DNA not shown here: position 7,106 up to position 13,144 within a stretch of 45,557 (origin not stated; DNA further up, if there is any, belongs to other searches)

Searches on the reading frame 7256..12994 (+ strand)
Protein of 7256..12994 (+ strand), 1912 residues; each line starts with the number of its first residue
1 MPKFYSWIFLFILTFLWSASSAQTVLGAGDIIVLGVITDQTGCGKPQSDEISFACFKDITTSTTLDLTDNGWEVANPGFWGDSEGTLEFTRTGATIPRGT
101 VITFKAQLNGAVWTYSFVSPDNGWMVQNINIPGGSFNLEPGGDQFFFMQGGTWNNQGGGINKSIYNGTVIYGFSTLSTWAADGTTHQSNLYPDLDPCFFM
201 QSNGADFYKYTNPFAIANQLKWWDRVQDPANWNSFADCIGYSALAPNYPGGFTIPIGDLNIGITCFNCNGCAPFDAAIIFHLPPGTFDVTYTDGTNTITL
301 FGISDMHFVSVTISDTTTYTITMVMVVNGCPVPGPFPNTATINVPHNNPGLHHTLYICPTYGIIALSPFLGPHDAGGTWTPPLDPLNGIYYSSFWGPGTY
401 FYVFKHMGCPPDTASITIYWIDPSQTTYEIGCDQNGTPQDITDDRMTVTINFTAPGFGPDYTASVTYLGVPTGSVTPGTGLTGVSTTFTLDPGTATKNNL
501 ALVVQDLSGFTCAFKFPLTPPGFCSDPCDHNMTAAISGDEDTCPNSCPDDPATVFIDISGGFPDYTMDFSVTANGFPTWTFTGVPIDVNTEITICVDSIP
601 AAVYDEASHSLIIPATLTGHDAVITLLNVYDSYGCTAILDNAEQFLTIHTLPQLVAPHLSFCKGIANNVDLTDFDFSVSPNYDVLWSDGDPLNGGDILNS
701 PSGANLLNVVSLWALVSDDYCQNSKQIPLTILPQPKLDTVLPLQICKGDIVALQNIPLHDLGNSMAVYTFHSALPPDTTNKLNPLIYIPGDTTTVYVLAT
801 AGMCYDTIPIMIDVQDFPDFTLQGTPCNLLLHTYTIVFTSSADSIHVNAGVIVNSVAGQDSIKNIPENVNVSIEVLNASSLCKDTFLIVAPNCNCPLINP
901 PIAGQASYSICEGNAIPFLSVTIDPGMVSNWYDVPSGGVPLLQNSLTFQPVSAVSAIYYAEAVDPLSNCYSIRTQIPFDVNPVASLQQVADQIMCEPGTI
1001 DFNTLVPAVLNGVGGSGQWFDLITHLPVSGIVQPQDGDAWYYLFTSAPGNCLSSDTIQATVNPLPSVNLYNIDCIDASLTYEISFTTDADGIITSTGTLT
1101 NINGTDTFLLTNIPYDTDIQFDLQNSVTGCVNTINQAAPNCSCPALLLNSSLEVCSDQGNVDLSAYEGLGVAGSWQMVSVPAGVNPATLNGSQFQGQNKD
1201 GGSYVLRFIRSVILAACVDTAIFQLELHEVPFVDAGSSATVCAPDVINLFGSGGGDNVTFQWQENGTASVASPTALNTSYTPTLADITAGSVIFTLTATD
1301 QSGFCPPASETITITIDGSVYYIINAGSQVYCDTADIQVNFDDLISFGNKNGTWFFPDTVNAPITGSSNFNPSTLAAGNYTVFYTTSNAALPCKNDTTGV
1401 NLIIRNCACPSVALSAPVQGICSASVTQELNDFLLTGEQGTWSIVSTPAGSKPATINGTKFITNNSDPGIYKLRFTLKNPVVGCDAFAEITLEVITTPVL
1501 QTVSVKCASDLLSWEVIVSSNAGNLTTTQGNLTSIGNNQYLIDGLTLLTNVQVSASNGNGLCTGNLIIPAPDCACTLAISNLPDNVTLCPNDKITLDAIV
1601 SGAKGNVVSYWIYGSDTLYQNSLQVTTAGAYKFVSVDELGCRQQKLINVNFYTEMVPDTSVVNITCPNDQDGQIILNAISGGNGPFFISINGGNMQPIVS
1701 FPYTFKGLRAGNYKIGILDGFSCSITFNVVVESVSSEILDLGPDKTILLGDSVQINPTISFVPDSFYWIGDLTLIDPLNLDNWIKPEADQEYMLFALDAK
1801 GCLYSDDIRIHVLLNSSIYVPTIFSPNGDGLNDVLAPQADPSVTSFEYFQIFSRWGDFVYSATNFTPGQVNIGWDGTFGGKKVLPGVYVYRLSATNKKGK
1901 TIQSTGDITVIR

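Call 7: search_protein_families(library=pfam, proteins=[window:7256-12994:+], max_evalue=0.001)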
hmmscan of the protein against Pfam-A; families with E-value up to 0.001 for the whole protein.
window:7256-12994:+ (1912 aa): 4 families
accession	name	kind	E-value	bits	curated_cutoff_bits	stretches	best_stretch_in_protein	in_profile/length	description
PF13585.12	CHU_C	-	6.9e-13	49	27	1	1820-1901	3-79/86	CHU_C Type IX secretion signal domain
PF19081.6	Ig_7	-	2.7e-10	40.8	27.3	1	906-982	8-84/84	Ig-like domain CHU_C associated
PF22352.2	K319L-like_PKD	-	3.4e-05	24.2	27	0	1235-1314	1-82/84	K319L-like, PKD domain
PF13573.12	SprB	-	4.1e-05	23.5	28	1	1660-1694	3-36/37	SprB repeat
